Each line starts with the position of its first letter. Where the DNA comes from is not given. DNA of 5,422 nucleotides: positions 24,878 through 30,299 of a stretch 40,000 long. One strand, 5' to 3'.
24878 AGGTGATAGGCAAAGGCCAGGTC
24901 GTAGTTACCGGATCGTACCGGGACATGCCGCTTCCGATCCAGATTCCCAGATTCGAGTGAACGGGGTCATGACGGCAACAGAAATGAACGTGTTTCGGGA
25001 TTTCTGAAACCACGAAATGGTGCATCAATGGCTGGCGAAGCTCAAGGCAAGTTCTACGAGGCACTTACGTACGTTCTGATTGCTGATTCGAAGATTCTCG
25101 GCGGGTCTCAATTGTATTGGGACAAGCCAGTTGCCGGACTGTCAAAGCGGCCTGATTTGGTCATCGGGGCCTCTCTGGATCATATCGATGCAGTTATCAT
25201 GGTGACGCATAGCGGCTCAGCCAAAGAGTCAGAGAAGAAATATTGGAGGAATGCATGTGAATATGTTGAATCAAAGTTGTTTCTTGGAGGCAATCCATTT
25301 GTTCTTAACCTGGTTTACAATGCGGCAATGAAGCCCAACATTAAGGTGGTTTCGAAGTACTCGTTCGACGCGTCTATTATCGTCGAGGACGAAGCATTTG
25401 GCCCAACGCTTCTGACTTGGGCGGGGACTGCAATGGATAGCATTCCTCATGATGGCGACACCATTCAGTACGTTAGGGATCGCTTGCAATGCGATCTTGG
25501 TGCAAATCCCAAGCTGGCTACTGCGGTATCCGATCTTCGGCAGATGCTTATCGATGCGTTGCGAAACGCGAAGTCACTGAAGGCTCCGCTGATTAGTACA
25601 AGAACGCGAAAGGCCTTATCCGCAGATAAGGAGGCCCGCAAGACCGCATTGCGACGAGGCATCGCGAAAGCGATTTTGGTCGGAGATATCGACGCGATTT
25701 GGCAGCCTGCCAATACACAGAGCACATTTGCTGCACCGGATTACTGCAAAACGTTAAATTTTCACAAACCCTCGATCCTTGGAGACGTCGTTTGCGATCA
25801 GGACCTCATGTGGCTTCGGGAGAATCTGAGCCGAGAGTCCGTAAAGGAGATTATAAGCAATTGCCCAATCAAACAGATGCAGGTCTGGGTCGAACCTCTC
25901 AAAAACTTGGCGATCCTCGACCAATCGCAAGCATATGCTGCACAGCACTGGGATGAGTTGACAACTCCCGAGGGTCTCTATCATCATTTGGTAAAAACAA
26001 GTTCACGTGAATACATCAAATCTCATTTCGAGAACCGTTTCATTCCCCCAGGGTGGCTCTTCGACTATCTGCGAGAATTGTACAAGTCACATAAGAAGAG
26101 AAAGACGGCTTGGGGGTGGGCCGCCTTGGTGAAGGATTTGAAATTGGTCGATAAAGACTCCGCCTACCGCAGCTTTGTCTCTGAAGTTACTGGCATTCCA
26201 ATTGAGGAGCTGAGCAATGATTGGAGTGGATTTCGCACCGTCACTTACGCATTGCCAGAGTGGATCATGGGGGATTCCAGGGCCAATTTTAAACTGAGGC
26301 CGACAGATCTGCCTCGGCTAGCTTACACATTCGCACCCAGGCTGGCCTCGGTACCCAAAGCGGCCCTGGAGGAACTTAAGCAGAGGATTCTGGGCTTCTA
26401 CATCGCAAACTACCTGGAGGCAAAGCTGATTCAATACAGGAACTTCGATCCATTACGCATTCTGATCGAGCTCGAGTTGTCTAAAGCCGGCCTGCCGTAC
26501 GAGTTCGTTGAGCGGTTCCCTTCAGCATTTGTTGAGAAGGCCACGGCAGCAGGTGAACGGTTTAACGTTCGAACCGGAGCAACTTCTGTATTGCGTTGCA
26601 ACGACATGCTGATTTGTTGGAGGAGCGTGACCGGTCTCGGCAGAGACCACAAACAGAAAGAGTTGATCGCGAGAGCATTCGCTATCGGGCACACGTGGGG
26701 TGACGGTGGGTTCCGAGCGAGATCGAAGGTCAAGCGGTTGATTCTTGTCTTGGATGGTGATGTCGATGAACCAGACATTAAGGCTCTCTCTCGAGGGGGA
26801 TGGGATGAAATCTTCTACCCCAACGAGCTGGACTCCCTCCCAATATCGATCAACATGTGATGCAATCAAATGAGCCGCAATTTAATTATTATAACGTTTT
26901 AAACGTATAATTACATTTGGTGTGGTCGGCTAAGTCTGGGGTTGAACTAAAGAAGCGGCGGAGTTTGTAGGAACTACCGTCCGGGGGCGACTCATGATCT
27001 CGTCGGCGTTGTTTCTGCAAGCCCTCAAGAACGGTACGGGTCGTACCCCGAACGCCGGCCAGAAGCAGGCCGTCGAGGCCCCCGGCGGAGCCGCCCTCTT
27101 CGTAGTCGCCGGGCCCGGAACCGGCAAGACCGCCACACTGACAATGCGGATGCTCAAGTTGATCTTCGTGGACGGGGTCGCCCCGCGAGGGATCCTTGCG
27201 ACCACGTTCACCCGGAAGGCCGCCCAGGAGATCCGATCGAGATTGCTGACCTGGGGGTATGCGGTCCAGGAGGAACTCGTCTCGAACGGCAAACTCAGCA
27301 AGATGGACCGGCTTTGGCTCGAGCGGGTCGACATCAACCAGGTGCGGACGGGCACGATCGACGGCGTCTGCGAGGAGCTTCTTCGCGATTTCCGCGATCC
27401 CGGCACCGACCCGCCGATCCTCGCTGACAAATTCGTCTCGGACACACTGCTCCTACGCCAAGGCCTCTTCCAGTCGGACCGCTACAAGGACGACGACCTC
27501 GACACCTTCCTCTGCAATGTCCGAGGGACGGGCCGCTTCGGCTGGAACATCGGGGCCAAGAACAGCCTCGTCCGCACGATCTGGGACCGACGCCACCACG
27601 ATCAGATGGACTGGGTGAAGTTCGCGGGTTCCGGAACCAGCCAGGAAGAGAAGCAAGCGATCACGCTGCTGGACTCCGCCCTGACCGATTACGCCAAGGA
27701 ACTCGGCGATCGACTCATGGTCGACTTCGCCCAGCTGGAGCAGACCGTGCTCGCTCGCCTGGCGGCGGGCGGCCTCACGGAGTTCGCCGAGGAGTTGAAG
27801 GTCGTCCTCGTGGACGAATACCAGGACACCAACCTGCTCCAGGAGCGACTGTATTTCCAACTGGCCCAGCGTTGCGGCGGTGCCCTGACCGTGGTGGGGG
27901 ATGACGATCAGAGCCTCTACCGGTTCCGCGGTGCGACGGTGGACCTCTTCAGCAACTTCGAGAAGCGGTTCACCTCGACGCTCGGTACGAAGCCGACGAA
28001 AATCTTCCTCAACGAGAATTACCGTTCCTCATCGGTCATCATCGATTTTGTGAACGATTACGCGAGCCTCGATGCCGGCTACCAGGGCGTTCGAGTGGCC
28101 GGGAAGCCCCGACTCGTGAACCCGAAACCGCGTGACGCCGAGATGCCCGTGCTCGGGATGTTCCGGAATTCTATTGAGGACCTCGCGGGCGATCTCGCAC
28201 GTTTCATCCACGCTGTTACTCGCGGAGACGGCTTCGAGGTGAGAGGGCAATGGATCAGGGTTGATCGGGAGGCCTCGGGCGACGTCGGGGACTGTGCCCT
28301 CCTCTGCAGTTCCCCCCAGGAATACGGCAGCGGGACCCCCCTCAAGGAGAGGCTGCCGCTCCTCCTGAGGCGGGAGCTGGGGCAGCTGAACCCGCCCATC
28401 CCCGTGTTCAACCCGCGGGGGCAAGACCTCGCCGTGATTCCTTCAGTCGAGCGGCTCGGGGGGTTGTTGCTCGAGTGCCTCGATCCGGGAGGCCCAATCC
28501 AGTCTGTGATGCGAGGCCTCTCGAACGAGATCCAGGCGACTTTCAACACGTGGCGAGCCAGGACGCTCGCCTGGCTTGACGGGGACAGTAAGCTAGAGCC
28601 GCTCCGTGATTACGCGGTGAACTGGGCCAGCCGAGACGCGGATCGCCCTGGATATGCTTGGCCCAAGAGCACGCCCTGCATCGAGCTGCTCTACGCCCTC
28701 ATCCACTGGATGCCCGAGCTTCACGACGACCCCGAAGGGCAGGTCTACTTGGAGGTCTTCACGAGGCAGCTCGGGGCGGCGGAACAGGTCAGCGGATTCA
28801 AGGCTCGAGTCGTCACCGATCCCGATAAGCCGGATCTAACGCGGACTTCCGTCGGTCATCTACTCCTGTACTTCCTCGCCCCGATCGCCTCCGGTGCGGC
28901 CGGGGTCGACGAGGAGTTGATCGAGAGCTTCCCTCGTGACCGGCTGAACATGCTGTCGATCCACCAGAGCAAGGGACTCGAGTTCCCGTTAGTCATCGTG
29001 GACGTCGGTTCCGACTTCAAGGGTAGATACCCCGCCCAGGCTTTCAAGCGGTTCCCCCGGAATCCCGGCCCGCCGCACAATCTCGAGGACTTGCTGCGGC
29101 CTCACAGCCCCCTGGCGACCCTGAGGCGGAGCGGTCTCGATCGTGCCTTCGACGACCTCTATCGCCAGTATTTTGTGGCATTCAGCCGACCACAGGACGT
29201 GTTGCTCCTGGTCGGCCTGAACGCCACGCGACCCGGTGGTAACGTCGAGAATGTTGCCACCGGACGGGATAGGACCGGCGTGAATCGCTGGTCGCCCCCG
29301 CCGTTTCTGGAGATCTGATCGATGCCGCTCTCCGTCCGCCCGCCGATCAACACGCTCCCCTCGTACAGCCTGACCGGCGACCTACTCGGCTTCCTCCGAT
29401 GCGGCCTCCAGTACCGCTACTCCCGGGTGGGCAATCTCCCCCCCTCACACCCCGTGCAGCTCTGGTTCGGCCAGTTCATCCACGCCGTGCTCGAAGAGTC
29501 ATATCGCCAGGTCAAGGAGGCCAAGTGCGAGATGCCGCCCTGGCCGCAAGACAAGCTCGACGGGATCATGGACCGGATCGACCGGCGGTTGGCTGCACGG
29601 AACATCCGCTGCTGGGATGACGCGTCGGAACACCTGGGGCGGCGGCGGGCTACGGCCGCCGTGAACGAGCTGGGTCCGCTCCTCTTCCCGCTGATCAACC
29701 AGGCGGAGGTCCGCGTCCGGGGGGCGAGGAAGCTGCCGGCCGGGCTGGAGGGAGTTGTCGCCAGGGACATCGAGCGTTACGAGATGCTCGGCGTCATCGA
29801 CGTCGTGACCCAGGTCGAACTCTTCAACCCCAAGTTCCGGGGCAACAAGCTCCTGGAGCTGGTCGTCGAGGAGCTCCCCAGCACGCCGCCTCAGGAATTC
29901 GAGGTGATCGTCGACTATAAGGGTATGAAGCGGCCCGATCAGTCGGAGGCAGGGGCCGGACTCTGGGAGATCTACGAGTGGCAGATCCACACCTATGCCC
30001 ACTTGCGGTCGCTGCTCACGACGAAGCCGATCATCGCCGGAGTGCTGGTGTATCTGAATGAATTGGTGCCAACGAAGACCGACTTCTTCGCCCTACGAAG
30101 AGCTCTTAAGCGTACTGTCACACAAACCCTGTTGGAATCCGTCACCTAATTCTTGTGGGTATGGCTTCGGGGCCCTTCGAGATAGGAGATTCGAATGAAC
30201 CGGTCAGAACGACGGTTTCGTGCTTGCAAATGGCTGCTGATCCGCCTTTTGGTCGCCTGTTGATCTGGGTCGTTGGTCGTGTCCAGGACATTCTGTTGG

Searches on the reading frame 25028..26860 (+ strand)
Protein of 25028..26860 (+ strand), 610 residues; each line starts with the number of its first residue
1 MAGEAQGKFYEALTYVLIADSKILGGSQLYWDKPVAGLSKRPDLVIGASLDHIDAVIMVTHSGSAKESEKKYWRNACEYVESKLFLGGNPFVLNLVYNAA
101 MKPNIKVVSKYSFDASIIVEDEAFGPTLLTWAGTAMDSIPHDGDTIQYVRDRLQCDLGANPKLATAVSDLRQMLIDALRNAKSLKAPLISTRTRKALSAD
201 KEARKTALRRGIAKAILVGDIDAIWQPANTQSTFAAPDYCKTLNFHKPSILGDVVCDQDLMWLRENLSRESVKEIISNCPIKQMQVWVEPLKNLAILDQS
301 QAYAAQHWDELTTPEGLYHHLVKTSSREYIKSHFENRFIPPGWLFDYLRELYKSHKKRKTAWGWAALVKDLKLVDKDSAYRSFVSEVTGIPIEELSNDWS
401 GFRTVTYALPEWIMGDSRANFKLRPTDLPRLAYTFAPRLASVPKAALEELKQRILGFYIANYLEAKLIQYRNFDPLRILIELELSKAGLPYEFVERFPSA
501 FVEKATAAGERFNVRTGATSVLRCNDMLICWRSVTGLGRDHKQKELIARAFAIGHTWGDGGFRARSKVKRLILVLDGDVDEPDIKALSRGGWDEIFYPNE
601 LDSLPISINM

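Call 6: search_protein_families(library=pfam, proteins=[window:25028-26860:+], max_evalue=0.01)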
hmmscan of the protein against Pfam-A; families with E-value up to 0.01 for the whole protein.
window:25028-26860:+ (610 aa): 0 families

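Call 7: search_protein_families(library=padloc, proteins=[window:25028-26860:+], max_evalue=0.01)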
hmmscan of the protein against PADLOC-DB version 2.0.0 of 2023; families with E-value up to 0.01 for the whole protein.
window:25028-26860:+ (610 aa): 0 families

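Call 8: search_protein_families(library=ncbifam, proteins=[window:25028-26860:+], max_evalue=0.01)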
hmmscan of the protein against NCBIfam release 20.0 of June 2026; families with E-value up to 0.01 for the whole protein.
window:25028-26860:+ (610 aa): 0 families

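Call 73: find_homologous_proteins(query=window:25028-26860:+, max_evalue=0.00001)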
Query window:25028-26860:+ (610 aa): 9 proteins with E <= 0.00001 among 8000 candidates.
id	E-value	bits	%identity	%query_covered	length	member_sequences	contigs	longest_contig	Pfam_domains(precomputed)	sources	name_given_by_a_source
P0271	0.0e+0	1402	100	100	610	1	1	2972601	-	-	-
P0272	3.1e-187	642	49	99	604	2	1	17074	-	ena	-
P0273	1.0e-179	617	46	99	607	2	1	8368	-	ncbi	-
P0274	4.1e-155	536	42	100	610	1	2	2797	-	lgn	-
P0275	1.4e-142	494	42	100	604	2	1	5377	-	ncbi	-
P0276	2.2e-129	451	56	56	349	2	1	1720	-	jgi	jgi:hypothetical protein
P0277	8.3e-72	261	29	100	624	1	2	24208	-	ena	-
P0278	2.7e-68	249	31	100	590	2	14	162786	-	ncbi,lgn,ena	-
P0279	6.0e-31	126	30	53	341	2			-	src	-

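Call 81: predict_structure(alignment_id=A2)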
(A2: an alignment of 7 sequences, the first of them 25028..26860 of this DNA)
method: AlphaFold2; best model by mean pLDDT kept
length: 610 residues; sequences in the alignment: 7
mean_pLDDT: 85.8   pTM: 0.84
mean pLDDT of the five models: 85.8, 84.4, 83.7, 83.6, 80.7
residues with pLDDT >= 90: 291; 70-90: 254; 50-70: 50; < 50: 15
segments of 3 or more residues with pLDDT < 50: 186-193
pLDDT, mean of each block of 10 residues (from residue 1): 75 91 73 84 89 88 69 88 82 85 83 89 92 84 83 89 94 89 53 50 87 94 80 82 91 91 94 93 88 91 96 97 92 87 93 90 84 86 93 74 65 73 86 95 94 92 88 92 95 91 90 77 94 74 88 88 88 91 85 91 88
secondary structure, 60 per line:
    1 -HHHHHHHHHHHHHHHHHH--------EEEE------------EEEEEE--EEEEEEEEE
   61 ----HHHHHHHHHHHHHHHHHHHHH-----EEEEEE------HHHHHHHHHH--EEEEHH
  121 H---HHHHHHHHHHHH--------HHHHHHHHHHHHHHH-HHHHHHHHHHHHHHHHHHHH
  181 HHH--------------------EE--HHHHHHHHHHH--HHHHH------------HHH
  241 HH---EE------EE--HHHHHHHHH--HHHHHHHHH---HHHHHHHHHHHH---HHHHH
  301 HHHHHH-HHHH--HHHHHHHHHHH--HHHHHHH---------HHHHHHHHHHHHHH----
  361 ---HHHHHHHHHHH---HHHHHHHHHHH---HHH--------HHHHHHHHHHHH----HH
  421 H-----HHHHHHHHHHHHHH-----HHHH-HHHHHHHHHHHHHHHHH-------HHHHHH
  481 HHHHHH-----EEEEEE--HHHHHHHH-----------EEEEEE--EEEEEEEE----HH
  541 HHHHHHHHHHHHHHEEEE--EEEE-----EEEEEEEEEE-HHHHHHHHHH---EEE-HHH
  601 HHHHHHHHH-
elements in order: H2-19 E28-31 E44-49 E52-60 H65-85 E91-96 H103-112 E115-118 H125-136 H145-159 H161-183 H208-218 H221-225 H238-242 H258-266 H269-277 H281-292 H296-306 H308-311 H314-324 H327-333 H343-356 H364-374 H378-388 H403-414 H427-440 H446-449 H451-467 H475-486 E492-497 H500-507 E519-524 E527-534 H539-554 E555-558 E561-564 E570-579 H581-590 E594-596 H598-609

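Call 84: fold_search(model_id=the predicted structure, library=pdb)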
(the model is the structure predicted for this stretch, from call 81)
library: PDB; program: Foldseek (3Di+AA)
matches with E <= 10: 201; with E <= 0.001: 0
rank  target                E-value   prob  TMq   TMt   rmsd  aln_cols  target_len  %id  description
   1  9hr5_C                2.4e-02  0.44  0.13  0.19  27.1       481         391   14  Salmonella enterica Lamassu LmuA nuclease tetramer bound to DNA duplex (released 2025-10-01)
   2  5rw1_B                6.4e-02  0.15  0.08  0.07  21.2       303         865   11  PanDDA analysis group deposition of ground-state model of DHTKD1 (released 2020-11-25)
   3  6sy1_B                6.7e-02  0.14  0.08  0.06  21.4       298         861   11  Crystal structure of the human 2-oxoadipate dehydrogenase DHTKD1 (E1) (released 2020-06-24)
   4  6sy1_A                1.1e-01  0.12  0.08  0.06  21.2       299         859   11  Crystal structure of the human 2-oxoadipate dehydrogenase DHTKD1 (E1) (released 2020-06-24)
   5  5rvw_B                1.6e-01  0.13  0.09  0.07  21.1       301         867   12  PanDDA analysis group deposition -- Crystal Structure of DHTKD1 in complex with Z1587220559 (released 2020-11-25)
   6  5rvw_A                1.6e-01  0.11  0.08  0.07  21.1       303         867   12  PanDDA analysis group deposition -- Crystal Structure of DHTKD1 in complex with Z1587220559 (released 2020-11-25)
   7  9hr5_A                1.6e-01  0.20  0.13  0.20  27.0       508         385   11  Salmonella enterica Lamassu LmuA nuclease tetramer bound to DNA duplex (released 2025-10-01)
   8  9nxx_B                1.9e-01  0.14  0.12  0.18  29.6       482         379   11  LmuA_conformation 1 (released 2025-12-17)
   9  2xiq_A                2.1e-01  0.07  0.10  0.09  26.7       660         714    6  Crystal structure of human methylmalonyl-CoA mutase in complex with adenosylcobalamin and malonyl-CoA (released 2010-09-29)
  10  1req_A                2.2e-01  0.06  0.10  0.08  28.4       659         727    9  METHYLMALONYL-COA MUTASE (released 1997-01-27)
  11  2xiq_B                2.4e-01  0.06  0.10  0.09  27.8       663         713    9  Crystal structure of human methylmalonyl-CoA mutase in complex with adenosylcobalamin and malonyl-CoA (released 2010-09-29)
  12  1xmx                  2.5e-01  0.35  0.12  0.18  17.0       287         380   12  Crystal structure of protein VC1899 from Vibrio cholerae (released 2004-11-16)
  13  9nxx_C                2.9e-01  0.08  0.08  0.12  27.8       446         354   10  LmuA_conformation 1 (released 2025-12-17)
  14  9nxx_D                3.1e-01  0.16  0.14  0.21  28.7       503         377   11  LmuA_conformation 1 (released 2025-12-17)
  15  6eql_A                3.2e-01  0.82  0.10  0.22   4.7        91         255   16  Crystal Structure of Human Glycogenin-1 (GYG1) Tyr195pIPhe mutant complexed with manganese and UDP (released 2017-12-20)
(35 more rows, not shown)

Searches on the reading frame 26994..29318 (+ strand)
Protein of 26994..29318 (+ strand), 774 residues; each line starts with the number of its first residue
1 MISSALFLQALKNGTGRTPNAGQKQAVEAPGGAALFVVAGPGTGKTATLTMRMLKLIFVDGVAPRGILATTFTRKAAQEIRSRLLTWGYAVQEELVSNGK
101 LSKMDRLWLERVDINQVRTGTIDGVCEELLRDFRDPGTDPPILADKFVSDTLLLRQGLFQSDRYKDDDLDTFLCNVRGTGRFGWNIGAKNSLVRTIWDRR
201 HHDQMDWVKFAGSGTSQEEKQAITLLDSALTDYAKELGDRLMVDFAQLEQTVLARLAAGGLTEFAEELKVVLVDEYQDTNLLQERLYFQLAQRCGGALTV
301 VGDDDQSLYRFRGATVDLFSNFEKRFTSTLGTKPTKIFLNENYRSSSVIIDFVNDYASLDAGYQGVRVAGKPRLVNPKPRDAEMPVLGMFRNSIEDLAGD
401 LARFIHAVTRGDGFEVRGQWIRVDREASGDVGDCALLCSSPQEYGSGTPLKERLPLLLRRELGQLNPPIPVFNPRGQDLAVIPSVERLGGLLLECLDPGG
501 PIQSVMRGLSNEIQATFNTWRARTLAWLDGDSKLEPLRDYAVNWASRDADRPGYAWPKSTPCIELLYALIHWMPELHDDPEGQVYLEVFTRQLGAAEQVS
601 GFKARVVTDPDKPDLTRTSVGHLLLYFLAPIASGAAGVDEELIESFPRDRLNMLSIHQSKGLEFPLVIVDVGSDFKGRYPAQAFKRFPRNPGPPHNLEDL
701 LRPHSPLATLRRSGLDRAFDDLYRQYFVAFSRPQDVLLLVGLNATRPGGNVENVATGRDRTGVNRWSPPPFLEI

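Call 4: search_protein_families(library=pfam, proteins=[window:26994-29318:+], max_evalue=0.01)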
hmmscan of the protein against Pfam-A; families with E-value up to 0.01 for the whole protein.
window:26994-29318:+ (774 aa): 5 families
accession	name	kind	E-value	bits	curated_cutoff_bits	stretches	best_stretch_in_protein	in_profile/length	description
PF00580.27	UvrD-helicase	-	5.3e-46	157.9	23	1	20-326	2-270/271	UvrD/REP helicase N-terminal domain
PF13245.12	AAA_19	-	1.8e-16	60.9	25.1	1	23-312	1-134/134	AAA domain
PF13361.12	UvrD_C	-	2.7e-06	27.5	25.6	1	646-682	284-316/350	UvrD-like helicase C-terminal domain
PF13604.12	AAA_30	-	2.8e-05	24.4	27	0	20-91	3-73/191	AAA domain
PF13538.12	UvrD_C_2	-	0.0018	18.6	27.4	1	654-672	5-23/52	UvrD-like helicase C-terminal domain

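Call 7: search_protein_families(library=padloc, proteins=[window:26994-29318:+], max_evalue=0.01)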
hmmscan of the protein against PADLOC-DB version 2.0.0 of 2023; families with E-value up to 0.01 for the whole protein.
window:26994-29318:+ (774 aa): 46 families (the best 25 are shown)
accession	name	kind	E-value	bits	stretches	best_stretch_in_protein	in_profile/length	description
PDLC00117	GajB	-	8.2e-36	121.7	2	214-366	163-311/604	UrvD helicase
PDLC03802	RTasHel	-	2.1e-31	107.5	2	230-357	153-273/675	DRT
PDLC00114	GajB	-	6.1e-31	105.7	2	220-383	166-321/635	UrvD helicase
PDLC00127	GajB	-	1.8e-28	97.5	2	220-359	152-291/594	UrvD helicase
PDLC00132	GajB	-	1.3e-27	94.7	2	265-372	212-314/625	UrvD helicase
PDLC00123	GajB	-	5e-26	89.4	2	269-354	178-256/540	UrvD helicase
PDLC00122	GajB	-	3.5e-25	86.9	2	270-357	165-247/502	UrvD helicase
PDLC00112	GajB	-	1.2e-23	81.6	2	213-353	152-291/581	UrvD helicase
PDLC00130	GajB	-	4.1e-21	72.9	2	229-354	165-287/589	UrvD helicase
PDLC00119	GajB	-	7.8e-21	72.6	1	271-355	222-298/565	UrvD helicase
PDLC00103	GajB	-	1.1e-19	68.9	2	269-355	213-293/612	UrvD helicase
PDLC00136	GajB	-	8.7e-19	65.8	2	262-354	205-286/570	UrvD helicase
PDLC00121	GajB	-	1.1e-18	65.1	2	264-359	199-285/565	UrvD helicase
PDLC00133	GajB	-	2.5e-18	64.3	2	263-358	199-291/382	UrvD helicase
PDLC00129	GajB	-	1e-17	62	2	263-356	222-308/594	UrvD helicase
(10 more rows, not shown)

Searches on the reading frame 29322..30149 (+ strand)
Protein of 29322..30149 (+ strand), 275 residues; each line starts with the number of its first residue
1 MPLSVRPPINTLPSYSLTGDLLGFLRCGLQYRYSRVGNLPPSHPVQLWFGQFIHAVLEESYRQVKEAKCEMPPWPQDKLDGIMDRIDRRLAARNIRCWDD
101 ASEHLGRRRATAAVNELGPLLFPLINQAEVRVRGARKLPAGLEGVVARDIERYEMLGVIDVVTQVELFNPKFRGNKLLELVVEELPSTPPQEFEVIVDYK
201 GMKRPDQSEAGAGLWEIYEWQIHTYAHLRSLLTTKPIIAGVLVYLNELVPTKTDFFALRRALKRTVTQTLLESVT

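Call 4: search_protein_families(library=pfam, proteins=[window:29322-30149:+], max_evalue=0.01)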
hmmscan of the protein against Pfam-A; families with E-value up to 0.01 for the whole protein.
window:29322-30149:+ (275 aa): 1 family
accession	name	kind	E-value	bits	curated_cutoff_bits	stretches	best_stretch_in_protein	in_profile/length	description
PF12705.13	PDDEXK_1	-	1.9e-10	41.5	22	1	24-108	10-95/247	PD-(D/E)XK nuclease superfamily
